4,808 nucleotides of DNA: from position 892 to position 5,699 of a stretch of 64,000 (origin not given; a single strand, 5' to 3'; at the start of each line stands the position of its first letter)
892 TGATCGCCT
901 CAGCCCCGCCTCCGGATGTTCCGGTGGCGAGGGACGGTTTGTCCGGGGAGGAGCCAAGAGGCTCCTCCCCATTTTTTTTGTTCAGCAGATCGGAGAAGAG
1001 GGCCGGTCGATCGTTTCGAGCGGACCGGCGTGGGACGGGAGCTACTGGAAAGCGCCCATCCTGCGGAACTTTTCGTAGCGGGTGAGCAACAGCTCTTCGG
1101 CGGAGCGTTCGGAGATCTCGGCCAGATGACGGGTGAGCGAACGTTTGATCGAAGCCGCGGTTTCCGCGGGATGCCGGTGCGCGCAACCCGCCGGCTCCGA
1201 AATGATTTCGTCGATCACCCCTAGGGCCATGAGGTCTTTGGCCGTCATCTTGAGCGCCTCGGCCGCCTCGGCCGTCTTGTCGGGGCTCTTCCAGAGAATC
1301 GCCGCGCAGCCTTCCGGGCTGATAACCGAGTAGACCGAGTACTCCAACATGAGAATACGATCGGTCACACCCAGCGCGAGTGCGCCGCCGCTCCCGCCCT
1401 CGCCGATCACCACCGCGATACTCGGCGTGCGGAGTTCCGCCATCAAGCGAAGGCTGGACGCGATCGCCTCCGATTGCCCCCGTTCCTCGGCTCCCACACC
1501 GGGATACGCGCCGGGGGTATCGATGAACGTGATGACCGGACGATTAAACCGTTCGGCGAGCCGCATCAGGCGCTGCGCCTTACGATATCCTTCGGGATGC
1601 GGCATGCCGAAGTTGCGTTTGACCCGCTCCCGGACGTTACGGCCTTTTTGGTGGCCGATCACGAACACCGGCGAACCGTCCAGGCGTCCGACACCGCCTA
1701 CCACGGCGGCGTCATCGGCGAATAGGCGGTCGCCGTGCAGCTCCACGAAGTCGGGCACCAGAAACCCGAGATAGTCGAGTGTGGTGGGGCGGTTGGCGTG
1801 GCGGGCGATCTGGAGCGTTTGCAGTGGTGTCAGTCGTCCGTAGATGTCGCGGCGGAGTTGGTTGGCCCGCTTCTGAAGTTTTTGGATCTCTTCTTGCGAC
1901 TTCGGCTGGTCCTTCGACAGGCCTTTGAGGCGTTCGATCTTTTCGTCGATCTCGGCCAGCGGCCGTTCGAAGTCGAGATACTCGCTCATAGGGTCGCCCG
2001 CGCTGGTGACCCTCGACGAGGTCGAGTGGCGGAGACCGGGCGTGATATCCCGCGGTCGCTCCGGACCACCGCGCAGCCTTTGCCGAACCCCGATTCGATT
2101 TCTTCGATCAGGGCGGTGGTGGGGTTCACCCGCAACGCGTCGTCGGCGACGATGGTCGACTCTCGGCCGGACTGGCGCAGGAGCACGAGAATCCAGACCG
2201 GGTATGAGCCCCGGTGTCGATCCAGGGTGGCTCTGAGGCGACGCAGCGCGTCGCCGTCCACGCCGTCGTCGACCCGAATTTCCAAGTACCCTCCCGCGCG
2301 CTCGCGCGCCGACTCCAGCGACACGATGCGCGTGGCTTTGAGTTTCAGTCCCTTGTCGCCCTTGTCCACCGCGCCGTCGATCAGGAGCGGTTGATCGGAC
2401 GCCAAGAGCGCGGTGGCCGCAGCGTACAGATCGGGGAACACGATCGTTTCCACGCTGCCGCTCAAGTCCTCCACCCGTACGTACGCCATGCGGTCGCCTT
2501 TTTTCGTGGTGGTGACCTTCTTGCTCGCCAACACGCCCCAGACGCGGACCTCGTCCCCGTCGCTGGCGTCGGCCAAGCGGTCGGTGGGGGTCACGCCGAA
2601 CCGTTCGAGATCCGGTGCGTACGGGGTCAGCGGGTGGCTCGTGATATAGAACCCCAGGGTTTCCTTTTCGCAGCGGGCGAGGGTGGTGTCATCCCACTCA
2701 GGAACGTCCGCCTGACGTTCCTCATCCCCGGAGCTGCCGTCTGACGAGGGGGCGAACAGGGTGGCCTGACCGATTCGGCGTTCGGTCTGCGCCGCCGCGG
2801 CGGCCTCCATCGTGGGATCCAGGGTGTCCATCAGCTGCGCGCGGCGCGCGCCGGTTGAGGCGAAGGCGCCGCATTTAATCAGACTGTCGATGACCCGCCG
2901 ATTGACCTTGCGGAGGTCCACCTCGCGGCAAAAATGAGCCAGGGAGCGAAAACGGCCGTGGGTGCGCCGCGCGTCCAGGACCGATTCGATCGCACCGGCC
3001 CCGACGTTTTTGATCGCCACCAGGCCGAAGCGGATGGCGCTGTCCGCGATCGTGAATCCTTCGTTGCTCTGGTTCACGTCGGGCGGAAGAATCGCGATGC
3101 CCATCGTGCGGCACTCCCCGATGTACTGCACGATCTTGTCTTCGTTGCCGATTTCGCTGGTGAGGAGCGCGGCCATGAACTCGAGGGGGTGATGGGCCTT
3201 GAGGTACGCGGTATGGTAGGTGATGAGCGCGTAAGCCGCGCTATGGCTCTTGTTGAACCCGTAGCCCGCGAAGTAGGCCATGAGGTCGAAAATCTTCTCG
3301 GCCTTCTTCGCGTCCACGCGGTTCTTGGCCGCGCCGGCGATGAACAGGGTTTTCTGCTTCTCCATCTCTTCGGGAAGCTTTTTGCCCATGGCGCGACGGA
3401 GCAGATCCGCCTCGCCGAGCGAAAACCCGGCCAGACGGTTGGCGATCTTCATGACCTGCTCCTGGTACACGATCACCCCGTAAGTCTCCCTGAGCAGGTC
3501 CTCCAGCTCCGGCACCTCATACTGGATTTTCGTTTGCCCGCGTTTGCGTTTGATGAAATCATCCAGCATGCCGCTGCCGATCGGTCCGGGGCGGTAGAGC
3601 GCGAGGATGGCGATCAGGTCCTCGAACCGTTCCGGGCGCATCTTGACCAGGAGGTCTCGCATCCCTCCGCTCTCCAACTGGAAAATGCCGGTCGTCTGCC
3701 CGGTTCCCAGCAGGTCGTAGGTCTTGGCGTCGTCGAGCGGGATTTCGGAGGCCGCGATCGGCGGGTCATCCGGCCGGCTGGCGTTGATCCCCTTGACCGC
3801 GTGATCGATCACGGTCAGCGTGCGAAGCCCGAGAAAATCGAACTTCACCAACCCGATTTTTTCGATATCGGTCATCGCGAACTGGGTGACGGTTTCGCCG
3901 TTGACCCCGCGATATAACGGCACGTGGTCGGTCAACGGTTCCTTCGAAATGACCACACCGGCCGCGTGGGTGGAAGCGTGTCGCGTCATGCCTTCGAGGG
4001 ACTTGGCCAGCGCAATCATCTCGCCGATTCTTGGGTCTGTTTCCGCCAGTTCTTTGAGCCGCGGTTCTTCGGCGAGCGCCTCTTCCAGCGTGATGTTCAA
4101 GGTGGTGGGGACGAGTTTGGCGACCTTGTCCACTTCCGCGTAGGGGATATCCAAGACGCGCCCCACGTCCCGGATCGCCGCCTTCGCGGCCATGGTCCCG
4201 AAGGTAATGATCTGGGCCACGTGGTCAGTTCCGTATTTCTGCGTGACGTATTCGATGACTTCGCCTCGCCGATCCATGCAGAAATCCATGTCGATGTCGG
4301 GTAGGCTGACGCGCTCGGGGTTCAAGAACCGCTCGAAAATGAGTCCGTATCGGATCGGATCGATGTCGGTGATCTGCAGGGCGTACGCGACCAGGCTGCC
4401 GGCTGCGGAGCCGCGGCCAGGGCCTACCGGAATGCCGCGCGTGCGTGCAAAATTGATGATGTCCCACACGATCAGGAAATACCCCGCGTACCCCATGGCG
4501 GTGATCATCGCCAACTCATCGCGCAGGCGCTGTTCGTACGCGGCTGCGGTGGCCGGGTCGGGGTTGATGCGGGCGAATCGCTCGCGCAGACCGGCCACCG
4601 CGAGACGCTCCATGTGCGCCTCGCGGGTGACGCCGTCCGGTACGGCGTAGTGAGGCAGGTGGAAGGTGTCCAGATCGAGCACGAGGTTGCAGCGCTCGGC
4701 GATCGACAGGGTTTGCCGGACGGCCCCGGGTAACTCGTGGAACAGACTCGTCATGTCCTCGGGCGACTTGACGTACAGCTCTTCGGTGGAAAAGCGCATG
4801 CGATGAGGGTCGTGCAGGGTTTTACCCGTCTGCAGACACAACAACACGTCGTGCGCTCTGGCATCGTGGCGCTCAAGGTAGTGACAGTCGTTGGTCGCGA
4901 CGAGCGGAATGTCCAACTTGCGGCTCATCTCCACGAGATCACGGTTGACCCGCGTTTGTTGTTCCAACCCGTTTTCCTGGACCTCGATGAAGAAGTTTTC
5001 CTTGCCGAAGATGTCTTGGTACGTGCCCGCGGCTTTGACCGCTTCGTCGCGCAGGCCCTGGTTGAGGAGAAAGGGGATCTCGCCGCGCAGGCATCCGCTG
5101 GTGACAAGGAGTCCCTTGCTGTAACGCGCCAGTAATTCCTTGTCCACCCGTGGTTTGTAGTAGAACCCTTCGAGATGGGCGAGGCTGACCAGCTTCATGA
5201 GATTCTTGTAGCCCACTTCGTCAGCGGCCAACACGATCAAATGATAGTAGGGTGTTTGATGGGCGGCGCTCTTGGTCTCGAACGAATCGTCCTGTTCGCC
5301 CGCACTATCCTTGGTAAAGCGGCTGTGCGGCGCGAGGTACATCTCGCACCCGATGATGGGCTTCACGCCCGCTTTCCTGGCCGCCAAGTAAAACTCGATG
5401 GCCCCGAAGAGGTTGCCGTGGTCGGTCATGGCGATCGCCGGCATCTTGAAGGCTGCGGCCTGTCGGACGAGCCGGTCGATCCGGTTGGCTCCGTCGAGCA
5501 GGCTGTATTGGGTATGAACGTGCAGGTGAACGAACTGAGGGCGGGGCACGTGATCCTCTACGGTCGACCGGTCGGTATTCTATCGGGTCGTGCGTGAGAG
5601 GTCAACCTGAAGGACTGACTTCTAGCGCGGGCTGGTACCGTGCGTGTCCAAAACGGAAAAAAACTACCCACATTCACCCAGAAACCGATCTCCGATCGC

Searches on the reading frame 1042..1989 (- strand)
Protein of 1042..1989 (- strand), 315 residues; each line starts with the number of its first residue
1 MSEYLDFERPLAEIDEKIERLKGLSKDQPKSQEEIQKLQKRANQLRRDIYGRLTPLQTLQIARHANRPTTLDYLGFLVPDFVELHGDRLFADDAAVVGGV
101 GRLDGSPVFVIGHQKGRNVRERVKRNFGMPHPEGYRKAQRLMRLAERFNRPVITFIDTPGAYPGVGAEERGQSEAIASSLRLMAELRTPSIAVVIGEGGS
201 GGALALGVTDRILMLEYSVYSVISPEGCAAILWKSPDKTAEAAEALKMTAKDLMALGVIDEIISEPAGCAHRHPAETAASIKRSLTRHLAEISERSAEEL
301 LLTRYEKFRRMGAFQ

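Call 55: search_protein_families(library=pfam, proteins=[window:1042-1989:-], max_evalue=0.00001)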
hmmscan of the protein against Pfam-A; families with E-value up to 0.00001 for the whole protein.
window:1042-1989:- (315 aa): 2 families
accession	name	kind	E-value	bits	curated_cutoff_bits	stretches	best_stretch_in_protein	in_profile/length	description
PF03255.19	ACCA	-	1.1e-143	478.5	23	1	4-312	1-310/310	Acetyl co-enzyme A carboxylase carboxyltransferase-like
PF01039.27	Carboxyl_trans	-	2.1e-17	63.4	22.3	1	95-275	283-458/493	Carboxyl transferase domain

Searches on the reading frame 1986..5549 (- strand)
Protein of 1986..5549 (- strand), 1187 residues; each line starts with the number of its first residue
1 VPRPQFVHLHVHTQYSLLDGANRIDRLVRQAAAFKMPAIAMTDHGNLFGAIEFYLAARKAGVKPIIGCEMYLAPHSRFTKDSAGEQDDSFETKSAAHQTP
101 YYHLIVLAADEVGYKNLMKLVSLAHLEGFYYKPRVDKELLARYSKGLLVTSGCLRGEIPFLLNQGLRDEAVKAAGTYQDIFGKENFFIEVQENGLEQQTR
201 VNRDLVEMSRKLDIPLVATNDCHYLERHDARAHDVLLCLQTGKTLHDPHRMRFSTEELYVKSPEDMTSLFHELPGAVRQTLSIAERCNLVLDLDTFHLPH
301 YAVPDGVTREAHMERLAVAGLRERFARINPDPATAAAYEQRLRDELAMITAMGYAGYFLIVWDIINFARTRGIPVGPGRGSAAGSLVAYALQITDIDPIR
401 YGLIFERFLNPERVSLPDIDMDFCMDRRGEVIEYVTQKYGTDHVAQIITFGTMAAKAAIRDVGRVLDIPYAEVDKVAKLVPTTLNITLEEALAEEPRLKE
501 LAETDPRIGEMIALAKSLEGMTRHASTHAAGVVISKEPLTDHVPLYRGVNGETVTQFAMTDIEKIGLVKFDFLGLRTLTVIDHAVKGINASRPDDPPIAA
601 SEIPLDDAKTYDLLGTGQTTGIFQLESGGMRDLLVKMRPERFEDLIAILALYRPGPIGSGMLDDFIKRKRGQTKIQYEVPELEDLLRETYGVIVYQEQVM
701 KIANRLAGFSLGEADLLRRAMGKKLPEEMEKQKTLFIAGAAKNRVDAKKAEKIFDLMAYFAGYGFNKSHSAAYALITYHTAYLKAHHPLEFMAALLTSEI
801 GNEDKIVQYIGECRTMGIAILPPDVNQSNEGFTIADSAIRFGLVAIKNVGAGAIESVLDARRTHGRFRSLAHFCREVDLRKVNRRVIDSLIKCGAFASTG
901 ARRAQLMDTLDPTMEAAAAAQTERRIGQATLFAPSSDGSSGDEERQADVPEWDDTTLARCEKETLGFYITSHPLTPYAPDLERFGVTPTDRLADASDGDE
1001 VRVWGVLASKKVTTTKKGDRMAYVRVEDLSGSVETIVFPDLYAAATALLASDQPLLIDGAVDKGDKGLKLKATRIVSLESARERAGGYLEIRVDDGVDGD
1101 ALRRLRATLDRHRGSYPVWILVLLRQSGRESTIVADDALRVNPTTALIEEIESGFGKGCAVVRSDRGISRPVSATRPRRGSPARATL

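Call 55: search_protein_families(library=pfam, proteins=[window:1986-5549:-], max_evalue=0.00001)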
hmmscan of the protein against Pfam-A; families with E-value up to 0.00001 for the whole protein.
window:1986-5549:- (1187 aa): 5 families
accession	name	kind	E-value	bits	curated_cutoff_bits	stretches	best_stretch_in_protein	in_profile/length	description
PF07733.18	DNA_pol3_alpha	-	1.5e-106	356.2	23.9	1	312-574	2-260/260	Bacterial DNA polymerase III alpha NTPase domain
PF17657.6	DNA_pol3_finger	-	6.5e-65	217.9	22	1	577-743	1-165/166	Bacterial DNA polymerase III alpha subunit finger domain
PF02811.25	PHP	-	1.4e-58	198.3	26.4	1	8-192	1-163/164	PHP domain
PF14579.12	HHH_6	-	2.8e-29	101.6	25.6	1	817-906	1-90/90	Helix-hairpin-helix motif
PF01336.31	tRNA_anti-codon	-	7.5e-06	26.2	27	0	1010-1076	10-73/75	OB-fold nucleic acid binding domain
